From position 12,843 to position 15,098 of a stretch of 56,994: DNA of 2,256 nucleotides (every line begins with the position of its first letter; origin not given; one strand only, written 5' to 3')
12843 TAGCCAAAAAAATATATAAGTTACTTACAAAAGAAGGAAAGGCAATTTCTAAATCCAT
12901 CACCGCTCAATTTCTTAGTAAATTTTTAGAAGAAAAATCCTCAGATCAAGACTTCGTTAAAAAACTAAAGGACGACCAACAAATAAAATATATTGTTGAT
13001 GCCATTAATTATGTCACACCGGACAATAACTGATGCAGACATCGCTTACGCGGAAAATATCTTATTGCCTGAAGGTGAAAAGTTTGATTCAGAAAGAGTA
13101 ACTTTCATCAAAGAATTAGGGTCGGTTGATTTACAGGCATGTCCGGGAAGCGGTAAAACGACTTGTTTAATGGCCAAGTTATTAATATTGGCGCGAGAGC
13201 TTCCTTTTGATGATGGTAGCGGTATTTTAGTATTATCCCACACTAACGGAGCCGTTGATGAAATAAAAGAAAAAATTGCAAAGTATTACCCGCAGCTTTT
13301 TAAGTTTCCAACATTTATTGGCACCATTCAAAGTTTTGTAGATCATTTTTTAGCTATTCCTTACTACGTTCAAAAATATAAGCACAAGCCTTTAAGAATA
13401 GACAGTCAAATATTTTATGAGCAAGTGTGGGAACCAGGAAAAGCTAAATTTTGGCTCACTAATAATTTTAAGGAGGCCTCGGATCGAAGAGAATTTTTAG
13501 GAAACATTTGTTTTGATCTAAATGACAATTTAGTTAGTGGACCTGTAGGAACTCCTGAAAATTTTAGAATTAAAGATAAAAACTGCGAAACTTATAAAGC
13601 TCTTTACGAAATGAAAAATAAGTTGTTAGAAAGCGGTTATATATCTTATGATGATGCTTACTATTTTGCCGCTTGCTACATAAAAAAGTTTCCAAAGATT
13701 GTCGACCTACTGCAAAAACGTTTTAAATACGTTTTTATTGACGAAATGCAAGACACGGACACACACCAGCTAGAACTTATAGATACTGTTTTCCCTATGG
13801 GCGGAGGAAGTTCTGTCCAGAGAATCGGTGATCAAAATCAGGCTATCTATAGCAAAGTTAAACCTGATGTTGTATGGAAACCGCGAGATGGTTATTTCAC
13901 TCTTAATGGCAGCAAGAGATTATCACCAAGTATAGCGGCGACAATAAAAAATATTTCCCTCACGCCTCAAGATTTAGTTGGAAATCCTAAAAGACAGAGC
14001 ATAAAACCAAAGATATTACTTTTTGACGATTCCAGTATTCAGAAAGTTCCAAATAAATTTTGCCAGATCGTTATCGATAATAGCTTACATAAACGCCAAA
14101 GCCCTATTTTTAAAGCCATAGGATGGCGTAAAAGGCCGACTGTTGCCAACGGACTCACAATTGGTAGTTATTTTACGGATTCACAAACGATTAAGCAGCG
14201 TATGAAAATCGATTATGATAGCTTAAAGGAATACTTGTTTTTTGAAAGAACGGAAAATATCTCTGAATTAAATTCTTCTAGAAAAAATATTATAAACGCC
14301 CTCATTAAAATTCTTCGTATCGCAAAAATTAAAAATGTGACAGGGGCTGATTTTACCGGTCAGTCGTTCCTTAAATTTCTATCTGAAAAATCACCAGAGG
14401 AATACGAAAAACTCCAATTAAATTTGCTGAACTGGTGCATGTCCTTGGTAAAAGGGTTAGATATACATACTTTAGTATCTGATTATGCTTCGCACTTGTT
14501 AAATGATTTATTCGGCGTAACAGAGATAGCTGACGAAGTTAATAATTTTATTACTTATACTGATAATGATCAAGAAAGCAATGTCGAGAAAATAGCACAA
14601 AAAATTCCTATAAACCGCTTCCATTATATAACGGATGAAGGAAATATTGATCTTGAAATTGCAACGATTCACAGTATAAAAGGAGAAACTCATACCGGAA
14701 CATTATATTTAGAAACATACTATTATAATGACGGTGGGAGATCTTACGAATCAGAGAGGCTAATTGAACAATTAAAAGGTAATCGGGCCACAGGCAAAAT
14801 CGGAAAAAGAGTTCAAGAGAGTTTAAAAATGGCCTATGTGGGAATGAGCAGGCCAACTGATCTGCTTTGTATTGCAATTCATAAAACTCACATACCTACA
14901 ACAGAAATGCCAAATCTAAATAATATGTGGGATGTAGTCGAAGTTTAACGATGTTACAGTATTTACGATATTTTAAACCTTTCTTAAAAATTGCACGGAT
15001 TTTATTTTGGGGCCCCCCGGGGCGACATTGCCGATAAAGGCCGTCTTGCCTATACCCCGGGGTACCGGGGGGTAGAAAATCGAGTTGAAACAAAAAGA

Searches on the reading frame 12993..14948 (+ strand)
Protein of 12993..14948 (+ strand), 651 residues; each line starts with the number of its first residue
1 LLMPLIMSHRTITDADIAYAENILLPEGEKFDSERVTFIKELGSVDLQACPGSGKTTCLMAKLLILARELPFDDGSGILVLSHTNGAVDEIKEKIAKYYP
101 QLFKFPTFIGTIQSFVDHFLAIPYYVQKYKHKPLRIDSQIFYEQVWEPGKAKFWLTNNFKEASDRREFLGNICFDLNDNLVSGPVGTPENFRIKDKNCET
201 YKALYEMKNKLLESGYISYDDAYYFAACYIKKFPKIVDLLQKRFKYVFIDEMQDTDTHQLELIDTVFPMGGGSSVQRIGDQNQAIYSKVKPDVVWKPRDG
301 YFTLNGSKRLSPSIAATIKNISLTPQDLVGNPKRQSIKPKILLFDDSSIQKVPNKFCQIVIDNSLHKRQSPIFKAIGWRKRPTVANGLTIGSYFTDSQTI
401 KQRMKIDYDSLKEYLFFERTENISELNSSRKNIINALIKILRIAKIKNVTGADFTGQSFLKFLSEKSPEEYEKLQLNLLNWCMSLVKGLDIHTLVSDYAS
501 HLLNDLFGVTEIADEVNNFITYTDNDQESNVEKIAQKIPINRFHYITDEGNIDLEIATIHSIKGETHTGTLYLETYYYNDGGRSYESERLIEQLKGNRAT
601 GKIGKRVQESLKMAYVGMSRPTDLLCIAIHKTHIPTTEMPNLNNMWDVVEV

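Call 3: search_protein_families(library=pfam, proteins=[window:12993-14948:+], max_evalue=0.01)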
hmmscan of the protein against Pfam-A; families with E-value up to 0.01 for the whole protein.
window:12993-14948:+ (651 aa): 4 families
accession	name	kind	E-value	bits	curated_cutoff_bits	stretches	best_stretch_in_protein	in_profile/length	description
PF00580.27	UvrD-helicase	-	1.7e-25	90.7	23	1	44-287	15-254/271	UvrD/REP helicase N-terminal domain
PF13245.12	AAA_19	-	6.7e-10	39.7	25.1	1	47-286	16-131/134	AAA domain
PF13086.12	AAA_11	-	0.001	19.3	27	1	47-97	22-74/257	AAA domain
PF24635.1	DUF7632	-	0.0083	16.6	27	0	396-441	9-54/95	Domain of unknown function (DUF7632)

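Call 4: search_protein_families(library=padloc, proteins=[window:12993-14948:+], max_evalue=0.01)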
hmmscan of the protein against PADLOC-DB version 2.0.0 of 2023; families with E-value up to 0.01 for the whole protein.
window:12993-14948:+ (651 aa): 49 families (the best 25 are shown)
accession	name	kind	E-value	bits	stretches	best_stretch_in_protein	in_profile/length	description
PDLC00131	GajB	-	5.2e-205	681.2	1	9-651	3-647/647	UrvD helicase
PDLC00146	GajB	-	3.7e-198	658.5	1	11-651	3-663/663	UrvD helicase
PDLC00124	GajB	-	1.1e-131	438.7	2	198-634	259-717/738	UrvD helicase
PDLC00147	GajB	-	7.8e-118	393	1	7-650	1-635/637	UrvD helicase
PDLC00105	GajB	-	6.1e-108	360.2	1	8-646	7-643/649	UrvD helicase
PDLC00126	GajB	-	1.7e-79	266.3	1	16-646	6-600/606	UrvD helicase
PDLC00139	GajB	-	3.8e-73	244.8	2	11-363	5-352/644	UrvD helicase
PDLC00138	GajB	-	7.6e-58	194.6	1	42-634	17-572/581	UrvD helicase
PDLC00129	GajB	-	5.1e-50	168.7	1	33-632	14-576/594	UrvD helicase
PDLC00112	GajB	-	3.8e-39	132.8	1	31-373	7-349/581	UrvD helicase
PDLC00127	GajB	-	3.7e-34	116.2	1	29-289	7-248/594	UrvD helicase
PDLC00119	GajB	-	3.5e-31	106.8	2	47-287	20-260/565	UrvD helicase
PDLC00136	GajB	-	4.4e-30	103.1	1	47-287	22-248/570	UrvD helicase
PDLC00142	GajB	-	2.4e-27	93.6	1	45-348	19-323/583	UrvD helicase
PDLC00130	GajB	-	8.7e-24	81.7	1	34-287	7-248/589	UrvD helicase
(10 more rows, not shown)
